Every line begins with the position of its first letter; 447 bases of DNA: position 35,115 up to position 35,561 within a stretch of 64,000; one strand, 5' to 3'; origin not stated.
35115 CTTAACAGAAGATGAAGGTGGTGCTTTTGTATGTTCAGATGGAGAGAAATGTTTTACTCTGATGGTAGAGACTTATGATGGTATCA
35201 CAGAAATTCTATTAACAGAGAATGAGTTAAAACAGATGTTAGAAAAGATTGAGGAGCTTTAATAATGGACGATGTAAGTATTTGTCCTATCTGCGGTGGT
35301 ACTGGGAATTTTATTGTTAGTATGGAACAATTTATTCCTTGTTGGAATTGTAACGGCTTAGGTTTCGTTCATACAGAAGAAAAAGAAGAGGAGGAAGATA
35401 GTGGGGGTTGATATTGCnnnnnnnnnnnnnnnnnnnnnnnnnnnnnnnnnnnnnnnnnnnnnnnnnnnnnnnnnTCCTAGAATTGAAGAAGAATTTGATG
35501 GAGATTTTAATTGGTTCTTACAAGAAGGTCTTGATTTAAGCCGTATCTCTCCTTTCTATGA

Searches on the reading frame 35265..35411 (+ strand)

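Call 94: search_protein_families(library=phrogs, max_evalue=0.01, proteins=[window:35265-35411:+])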
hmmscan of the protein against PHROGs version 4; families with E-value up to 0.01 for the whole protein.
window:35265-35411:+ (48 aa): 7 families
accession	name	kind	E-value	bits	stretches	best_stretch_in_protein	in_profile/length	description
phrog_8027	-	unknown function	8.5e-12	46.5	1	1-46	2-50/153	-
phrog_22955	-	unknown function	0.0014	19.8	1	4-38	50-84/87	-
phrog_5085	-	unknown function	0.0025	19.3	1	3-41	15-52/106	-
phrog_13972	-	DNA, RNA and nucleotide metabolism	0.0027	18.8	1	5-30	40-67/75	DNA ligase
phrog_33386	-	unknown function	0.0032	17.3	1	5-36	126-157/452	-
phrog_15785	-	unknown function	0.0039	18.3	1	7-42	5-39/92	-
phrog_4046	-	unknown function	0.0056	17.2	1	6-43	51-88/301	-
